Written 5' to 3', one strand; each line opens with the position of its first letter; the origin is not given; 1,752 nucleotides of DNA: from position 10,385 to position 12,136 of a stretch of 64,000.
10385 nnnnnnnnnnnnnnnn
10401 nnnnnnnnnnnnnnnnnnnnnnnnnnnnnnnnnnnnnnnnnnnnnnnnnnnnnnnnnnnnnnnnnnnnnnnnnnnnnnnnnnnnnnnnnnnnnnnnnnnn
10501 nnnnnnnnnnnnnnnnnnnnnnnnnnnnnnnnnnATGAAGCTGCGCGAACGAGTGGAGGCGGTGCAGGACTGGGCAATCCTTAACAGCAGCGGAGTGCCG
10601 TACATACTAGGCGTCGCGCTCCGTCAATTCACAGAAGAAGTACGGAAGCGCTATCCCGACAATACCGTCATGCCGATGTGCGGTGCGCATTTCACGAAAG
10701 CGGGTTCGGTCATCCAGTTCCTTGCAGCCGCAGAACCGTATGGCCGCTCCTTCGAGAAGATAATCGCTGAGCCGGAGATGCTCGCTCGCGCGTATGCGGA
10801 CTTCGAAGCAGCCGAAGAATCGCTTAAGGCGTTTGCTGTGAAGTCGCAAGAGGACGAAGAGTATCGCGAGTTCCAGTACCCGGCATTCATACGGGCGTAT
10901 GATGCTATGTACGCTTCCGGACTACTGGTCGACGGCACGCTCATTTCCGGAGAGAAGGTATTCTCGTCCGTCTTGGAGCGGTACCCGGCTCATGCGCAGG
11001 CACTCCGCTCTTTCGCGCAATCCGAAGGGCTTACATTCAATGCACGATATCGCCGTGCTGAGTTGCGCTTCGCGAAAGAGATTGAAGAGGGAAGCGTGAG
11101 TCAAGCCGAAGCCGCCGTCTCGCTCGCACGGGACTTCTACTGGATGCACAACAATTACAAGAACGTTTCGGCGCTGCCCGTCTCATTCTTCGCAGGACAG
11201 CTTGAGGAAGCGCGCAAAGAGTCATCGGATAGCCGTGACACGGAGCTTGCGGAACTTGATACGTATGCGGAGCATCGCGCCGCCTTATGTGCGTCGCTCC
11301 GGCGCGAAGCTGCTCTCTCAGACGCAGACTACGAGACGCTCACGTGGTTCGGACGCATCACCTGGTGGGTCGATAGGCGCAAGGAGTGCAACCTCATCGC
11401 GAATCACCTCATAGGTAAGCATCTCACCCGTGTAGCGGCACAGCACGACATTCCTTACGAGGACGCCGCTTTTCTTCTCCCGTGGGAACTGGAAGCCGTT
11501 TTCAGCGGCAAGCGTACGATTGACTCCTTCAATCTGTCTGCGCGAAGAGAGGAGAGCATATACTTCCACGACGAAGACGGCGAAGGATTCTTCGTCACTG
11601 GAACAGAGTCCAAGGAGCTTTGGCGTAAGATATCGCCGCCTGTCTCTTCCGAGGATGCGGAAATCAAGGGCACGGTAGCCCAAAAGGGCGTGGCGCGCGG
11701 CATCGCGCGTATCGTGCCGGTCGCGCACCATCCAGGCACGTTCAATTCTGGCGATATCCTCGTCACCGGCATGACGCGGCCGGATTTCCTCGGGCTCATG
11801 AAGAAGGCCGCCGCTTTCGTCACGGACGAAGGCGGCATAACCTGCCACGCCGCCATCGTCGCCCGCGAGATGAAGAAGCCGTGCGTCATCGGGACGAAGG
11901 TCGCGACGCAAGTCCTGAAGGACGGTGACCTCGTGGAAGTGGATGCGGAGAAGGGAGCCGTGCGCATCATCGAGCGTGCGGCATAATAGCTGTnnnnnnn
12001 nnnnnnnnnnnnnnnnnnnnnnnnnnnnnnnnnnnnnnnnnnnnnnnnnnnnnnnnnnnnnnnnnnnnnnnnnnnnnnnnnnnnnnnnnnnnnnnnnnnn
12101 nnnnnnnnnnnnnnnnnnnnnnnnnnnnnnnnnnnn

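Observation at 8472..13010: Tandem cassette of one PpsA/rifampin-phosphotransferase-like enzyme and two N-terminally divergent paralogs that keep a near-identical swivel phospho-His domain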

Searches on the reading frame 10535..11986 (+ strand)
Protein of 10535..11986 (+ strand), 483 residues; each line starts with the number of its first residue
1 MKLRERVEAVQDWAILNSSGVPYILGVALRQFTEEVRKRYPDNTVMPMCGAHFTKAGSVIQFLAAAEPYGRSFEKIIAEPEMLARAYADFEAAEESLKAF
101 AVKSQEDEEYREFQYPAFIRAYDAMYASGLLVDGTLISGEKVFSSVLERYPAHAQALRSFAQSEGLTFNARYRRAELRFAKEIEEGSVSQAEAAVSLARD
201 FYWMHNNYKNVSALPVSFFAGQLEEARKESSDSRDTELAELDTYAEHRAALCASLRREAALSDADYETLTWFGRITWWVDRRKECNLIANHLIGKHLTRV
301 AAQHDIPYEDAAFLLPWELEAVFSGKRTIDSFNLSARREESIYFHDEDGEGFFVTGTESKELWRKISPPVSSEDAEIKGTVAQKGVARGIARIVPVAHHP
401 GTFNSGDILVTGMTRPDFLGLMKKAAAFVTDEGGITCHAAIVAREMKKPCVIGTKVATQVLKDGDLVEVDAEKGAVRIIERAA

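Call 3: search_protein_families(library=pfam, proteins=[window:10535-11986:+], max_evalue=1)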
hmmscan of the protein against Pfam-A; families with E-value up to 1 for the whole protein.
window:10535-11986:+ (483 aa): 1 family
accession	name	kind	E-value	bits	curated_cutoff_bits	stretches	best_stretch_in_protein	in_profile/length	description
PF00391.29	PEP-utilizers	-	3.6e-26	91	23.1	1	404-474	2-72/72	PEP-utilising enzyme, mobile domain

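Call 4: search_protein_families(library=ncbifam, proteins=[window:10535-11986:+], max_evalue=1)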
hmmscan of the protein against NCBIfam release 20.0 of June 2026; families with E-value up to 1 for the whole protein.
window:10535-11986:+ (483 aa): 29 families (the best 25 are shown)
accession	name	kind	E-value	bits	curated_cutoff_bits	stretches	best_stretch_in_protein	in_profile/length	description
NF005057.0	PRK06464.1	equivalog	6e-33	113.9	598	1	374-476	355-460/798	phosphoenolpyruvate synthase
TIGR01418.1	PEP_synth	equivalog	1.5e-31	109.5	739.75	1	372-475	349-452/784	pyruvate, water dikinase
NF006153.0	PRK08296.1-5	subfamily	2.7e-25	88.8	578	1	363-481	490-608/608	hypothetical protein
NF006150.0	PRK08296.1-2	subfamily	2.8e-20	72.1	650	1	370-481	496-607/633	hypothetical protein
NF052632.1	undecylprod_RedH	equivalog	1.6e-19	69.3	1350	1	371-480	769-879/880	undecylprodigiosin ligase RedH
NF006151.0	PRK08296.1-3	equivalog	1.8e-19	69.7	693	1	371-480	494-604/604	hypothetical protein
NF004878.0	PRK06241.1-3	subfamily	7.8e-19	67.3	945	1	375-480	786-890/891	phosphoenolpyruvate synthase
NF006149.0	PRK08296.1-1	equivalog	2.2e-17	62.7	730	1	370-479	458-567/568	hypothetical protein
NF052631.1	prodigiosin_PigC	equivalog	9.8e-17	60.1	1300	1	337-478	742-881/883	prodigiosin ligase PigC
NF004881.0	PRK06241.2-2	equivalog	2.2e-16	59.3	883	1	293-481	699-892/898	phosphoenolpyruvate synthase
NF006152.0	PRK08296.1-4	equivalog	2.5e-16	59.2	723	1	375-479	504-608/609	hypothetical protein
NF004978.0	PRK06354.1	subfamily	2.8e-16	59.1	462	1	378-476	484-582/590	pyruvate kinase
NF004877.0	PRK06241.1-2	subfamily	1.6e-15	56.5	866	1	375-479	765-868/869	phosphoenolpyruvate synthase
NF041857.1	RIF_Ptrans_rph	equivalog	1.8e-15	56.4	999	1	376-478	762-863/864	rifamycin-inactivating phosphotransferase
NF004880.0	PRK06241.2-1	equivalog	3.9e-15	54.9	972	1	309-478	673-836/837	phosphoenolpyruvate synthase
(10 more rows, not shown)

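Call 27: search_solved_structures(query=window:10535-11986:+, max_evalue=0.01)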
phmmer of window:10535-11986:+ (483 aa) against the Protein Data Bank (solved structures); distinct sequences matched with E-value up to 0.01: 22.
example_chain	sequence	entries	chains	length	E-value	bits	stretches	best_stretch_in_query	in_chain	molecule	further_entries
9dae_A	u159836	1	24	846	7.2e-24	87.6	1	371-476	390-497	Phosphoenolpyruvate synthase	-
8a8e_A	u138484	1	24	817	3.7e-22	82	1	347-476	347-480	Phosphoenolpyruvate synthase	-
2ols_A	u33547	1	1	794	1.2e-17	67.1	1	381-475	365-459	Phosphoenolpyruvate synthase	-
5fbs_A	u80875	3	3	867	1.2e-11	47.3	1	377-479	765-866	Phosphoenolpyruvate synthase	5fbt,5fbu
5hv2_A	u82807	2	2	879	1.3e-11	47.2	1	377-479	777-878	Phosphoenolpyruvate synthase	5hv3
5hv1_A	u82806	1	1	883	1.3e-11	47.2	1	377-479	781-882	Phosphoenolpyruvate synthase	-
2e28_A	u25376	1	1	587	5.6e-11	45.1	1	403-476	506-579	Pyruvate kinase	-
3eza_A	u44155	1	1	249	6.3e-08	35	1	422-476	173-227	PHOSPHOTRANSFERASE SYSTEM, ENZYME I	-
1zym_A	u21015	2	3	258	6.6e-08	35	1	422-476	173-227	ENZYME I | Phosphoenolpyruvate-protein phosphotransferase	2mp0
1eza_A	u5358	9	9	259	6.7e-08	35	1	422-476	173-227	ENZYME I | PHOSPHOTRANSFERASE SYSTEM, ENZYME I | PROTEIN (PHOSPHOTRANSFER SYSTEM, ENZYME I)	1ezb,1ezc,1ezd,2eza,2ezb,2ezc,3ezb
2kx9_A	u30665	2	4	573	6.7e-07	31.7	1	422-476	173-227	Phosphoenolpyruvate-protein phosphotransferase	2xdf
2hwg_A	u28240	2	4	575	6.7e-07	31.7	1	422-476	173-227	Phosphoenolpyruvate-protein phosphotransferase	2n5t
5woy_A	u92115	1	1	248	7.1e-07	31.6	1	413-476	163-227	Phosphoenolpyruvate-protein phosphotransferase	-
2hro_A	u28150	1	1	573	1.5e-06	30.5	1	399-477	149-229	Phosphoenolpyruvate-protein phosphotransferase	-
2wqd_A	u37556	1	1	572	7.1e-06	28.3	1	400-476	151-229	PHOSPHOENOLPYRUVATE-PROTEIN PHOSPHOTRANSFERASE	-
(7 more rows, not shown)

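Call 45: predict_structure(alignment_id=A2)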
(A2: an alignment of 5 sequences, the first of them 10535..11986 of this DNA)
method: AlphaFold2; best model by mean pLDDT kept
length: 483 residues; sequences in the alignment: 5
mean_pLDDT: 77.8   pTM: 0.66
mean pLDDT of the five models: 77.8, 73.1, 71.7, 69.9, 69.2
residues with pLDDT >= 90: 45; 70-90: 340; 50-70: 87; < 50: 11
segments of 3 or more residues with pLDDT < 50: 206-212
pLDDT, mean of each block of 10 residues (from residue 1): 87 69 78 83 81 65 79 74 83 81 58 73 82 65 80 80 68 89 89 82 51 63 84 89 84 83 82 73 75 77 83 84 86 84 89 89 79 72 88 66 83 59 83 58 75 71 91 89 84
secondary structure, 60 per line:
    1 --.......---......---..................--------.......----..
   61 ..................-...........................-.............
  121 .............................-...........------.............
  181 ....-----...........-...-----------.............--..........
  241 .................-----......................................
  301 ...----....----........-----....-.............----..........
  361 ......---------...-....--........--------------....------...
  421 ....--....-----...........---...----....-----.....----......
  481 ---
elements in order: H3-9 E13-18 H22-39 E48-54 E59-65 H66-78 H80-106 H108-149 H151-161 H168-184 H190-200 H216-228 H231-257 H263-303 H308-311 H316-323 H329-332 H334-339 E340-346 E351-355 H356-366 E376-378 E380-383 E386-393 E408-411 H418-424 E427-430 H436-446 E450-452 H457-460 E466-470 E475-480

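Call 53: search_protein_representatives(alignment_id=A2)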
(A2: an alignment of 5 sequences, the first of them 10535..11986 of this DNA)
Query: 5 sequences, 496 profile positions. Proteins with E-value up to 0.001 (for the whole library): 26335; up to 1e-10: 15505; up to 1e-30: 6543. The best 150 are listed.
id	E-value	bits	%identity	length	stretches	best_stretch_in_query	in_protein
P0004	3.9e-269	909.6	-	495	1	1-493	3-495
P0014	1.8e-225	765.6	-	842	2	5-494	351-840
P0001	6.2e-216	734.2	-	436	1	49-495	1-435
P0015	1.5e-206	703.2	-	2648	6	80-495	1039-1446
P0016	4.5e-199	678.6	-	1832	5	319-495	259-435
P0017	3.2e-176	603.2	-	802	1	4-493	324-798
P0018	1.3e-175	601.1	-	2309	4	67-494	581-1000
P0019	8.7e-163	558.9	-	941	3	4-293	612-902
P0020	4.6e-161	553.2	-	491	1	4-491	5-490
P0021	4.0e-158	543.5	-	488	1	4-493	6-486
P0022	7.0e-156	536.1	-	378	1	108-494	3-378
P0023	2.6e-154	530.9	-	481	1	3-492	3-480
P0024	5.5e-150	516.6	-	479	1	2-490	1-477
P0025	2.0e-146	504.9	-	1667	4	76-495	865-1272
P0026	1.8e-141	488.5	-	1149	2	12-495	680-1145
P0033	1.1e-132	459.6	-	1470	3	63-494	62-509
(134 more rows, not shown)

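Call 56: search_protein_families(library=pfam, proteins=[P0014, P0015, P0016, P0017, P0018], max_evalue=0.001)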
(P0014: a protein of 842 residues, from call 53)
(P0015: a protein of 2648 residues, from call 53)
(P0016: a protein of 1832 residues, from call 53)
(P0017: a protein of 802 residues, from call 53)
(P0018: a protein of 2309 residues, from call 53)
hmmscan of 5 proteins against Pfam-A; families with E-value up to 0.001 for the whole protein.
P0014 (842 aa): 2 families
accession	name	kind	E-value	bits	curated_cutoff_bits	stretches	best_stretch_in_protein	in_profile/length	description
PF00391.29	PEP-utilizers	-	1.7e-49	165.8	23.1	2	266-336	2-72/72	PEP-utilising enzyme, mobile domain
PF02350.25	Epimerase_2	-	0.00012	21.5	30.6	0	255-314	232-283/347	UDP-N-acetylglucosamine 2-epimerase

P0015 (2648 aa): 2 families
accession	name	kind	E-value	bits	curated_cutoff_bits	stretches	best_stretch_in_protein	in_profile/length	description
PF00391.29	PEP-utilizers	-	9.6e-125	406.8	23.1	6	539-608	3-72/72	PEP-utilising enzyme, mobile domain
PF01326.24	PPDK_N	-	1.5e-62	212.3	27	1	54-273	84-314/328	Pyruvate phosphate dikinase, AMP/ATP-binding domain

P0016 (1832 aa): 5 families
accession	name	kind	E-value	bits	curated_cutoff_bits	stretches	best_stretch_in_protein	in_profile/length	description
PF00391.29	PEP-utilizers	-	7.7e-122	397.5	23.1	5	702-772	2-72/72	PEP-utilising enzyme, mobile domain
PF01326.24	PPDK_N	-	9.4e-16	58.4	27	1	22-90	251-322/328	Pyruvate phosphate dikinase, AMP/ATP-binding domain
PF02350.25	Epimerase_2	-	7.8e-09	35.3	30.6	0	1405-1456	229-276/347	UDP-N-acetylglucosamine 2-epimerase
PF23287.1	KOW7_SPT5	-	1.2e-05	25.5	27.1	0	1137-1162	21-47/52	Transcription elongation factor SPT5, seventh KOW domain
PF07085.17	DRTGG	-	0.00063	20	25.2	0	1407-1451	9-54/105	DRTGG domain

P0017 (802 aa): 2 families
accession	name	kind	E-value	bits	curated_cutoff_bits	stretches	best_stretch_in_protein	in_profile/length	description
PF01326.24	PPDK_N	-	2.3e-97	326.6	27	1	20-324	3-320/328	Pyruvate phosphate dikinase, AMP/ATP-binding domain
PF00391.29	PEP-utilizers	-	1.7e-24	85.6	23.1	1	719-788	1-70/72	PEP-utilising enzyme, mobile domain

P0018 (2309 aa): 2 families
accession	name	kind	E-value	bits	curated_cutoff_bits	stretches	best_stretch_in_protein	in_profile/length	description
PF00391.29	PEP-utilizers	-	8.9e-93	304.4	23.1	4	922-993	1-72/72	PEP-utilising enzyme, mobile domain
PF01326.24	PPDK_N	-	6.8e-89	298.8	27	1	1529-1802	2-315/328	Pyruvate phosphate dikinase, AMP/ATP-binding domain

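Call 57: list_cluster_members(proteins=[P0014, P0015, P0016, P0017, P0018, P0020, P0025, P0026, P0033, P0001])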
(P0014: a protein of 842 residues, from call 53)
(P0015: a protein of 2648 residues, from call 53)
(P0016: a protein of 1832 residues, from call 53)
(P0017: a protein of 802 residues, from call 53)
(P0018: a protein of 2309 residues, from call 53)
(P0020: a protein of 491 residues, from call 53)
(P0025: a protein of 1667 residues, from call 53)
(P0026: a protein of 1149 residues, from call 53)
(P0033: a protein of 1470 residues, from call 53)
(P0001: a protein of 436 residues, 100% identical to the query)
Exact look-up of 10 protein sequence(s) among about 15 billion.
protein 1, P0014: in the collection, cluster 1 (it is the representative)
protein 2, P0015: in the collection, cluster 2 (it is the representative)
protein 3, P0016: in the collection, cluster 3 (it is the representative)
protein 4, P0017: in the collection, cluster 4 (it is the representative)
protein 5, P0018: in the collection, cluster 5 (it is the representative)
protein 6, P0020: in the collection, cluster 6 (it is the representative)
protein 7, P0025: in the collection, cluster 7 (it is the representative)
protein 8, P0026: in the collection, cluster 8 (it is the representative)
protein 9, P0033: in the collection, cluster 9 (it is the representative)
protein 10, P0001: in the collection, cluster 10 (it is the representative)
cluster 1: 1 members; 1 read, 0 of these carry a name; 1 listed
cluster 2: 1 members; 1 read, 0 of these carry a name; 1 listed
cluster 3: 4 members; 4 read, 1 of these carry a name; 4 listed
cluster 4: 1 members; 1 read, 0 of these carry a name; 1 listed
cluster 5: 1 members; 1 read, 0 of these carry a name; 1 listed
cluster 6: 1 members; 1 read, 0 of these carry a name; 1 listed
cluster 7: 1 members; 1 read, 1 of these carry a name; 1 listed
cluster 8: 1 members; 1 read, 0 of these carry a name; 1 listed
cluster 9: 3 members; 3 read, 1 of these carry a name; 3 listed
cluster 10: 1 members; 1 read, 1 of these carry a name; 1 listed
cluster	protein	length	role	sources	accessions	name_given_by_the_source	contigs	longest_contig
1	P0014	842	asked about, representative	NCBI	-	-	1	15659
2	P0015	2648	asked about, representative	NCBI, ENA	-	-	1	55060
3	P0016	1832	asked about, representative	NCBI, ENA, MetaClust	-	\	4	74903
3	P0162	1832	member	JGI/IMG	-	-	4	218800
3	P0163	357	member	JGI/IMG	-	-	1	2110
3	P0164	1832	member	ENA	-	-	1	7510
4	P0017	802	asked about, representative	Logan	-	-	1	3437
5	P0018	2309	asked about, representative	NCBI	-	-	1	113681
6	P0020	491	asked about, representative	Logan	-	-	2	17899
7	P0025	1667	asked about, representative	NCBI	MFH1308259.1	MAG: PEP/pyruvate-binding domain-containing protein [archaeon]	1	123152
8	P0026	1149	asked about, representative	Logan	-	-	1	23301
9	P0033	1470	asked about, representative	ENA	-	-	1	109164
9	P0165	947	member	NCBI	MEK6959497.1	MAG: PEP-utilizing enzyme, partial [archaeon]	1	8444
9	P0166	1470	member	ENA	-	-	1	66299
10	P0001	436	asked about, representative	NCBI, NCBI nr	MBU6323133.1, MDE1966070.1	MAG: hypothetical protein KGI41_02425 [Patescibacteria group bacterium] | hypothetical protein [Patescibacteria group bacterium]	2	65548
